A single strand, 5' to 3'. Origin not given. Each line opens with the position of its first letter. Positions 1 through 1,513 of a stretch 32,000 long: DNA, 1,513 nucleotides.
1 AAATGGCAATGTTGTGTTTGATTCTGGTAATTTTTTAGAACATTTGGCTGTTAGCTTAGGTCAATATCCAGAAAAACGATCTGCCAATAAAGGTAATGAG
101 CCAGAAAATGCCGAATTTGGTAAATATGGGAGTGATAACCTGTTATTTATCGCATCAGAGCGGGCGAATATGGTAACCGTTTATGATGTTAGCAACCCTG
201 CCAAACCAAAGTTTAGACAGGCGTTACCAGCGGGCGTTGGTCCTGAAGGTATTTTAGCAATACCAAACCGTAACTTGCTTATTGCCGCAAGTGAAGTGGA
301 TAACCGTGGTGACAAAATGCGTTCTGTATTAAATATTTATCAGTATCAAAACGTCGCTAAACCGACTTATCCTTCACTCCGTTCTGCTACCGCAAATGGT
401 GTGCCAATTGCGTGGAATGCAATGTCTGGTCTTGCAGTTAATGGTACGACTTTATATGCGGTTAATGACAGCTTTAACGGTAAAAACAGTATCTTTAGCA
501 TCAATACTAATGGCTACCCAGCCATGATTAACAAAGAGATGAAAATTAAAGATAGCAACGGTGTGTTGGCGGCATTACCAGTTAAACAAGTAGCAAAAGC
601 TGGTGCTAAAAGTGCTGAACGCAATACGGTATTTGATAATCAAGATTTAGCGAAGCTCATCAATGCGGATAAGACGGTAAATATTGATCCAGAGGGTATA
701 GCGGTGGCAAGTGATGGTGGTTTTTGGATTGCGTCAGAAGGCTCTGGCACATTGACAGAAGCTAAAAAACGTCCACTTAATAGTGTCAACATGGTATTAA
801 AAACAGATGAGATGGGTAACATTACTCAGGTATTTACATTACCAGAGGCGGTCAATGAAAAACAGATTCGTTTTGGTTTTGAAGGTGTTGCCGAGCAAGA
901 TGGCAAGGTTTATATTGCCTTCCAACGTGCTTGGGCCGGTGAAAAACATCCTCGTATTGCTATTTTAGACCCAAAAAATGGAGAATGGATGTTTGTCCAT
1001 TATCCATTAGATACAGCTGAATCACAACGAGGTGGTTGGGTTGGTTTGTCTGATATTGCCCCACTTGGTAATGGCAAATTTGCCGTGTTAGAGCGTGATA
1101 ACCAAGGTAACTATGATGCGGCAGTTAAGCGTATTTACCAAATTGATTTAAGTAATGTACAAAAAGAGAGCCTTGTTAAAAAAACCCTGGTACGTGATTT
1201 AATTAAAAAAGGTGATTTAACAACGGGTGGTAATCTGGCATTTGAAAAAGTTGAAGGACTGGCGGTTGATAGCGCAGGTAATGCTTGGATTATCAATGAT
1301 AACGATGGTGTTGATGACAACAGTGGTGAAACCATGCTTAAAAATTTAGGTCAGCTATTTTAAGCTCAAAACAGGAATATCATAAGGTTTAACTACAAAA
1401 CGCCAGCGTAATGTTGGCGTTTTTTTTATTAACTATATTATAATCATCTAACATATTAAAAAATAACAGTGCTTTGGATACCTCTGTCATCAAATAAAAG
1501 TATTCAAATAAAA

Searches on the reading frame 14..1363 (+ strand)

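Call 13: search_protein_families(library=pfam, proteins=[window:14-1363:+], max_evalue=0.01)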
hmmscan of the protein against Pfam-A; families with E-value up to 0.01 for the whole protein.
window:14-1363:+ (449 aa): 5 families
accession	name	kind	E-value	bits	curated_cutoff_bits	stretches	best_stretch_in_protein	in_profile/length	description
PF13449.12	Phytase-like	-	2.2e-50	172.6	27.6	1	133-431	2-283/284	Esterase-like activity of phytase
PF22494.2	choice_anch_I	-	0.00026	20.4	32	1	21-68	392-439/489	Choice-of-anchor I domain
PF06977.17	SdiA-regulated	-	0.0016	18.1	21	0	225-296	67-128/249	SdiA-regulated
PF20067.5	SSL_N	-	0.0062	16.8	18.9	0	209-240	6-37/46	Strictosidine synthase-like, N-terminal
PF01436.27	NHL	-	0.009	16.4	20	0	225-240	3-18/28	NHL repeat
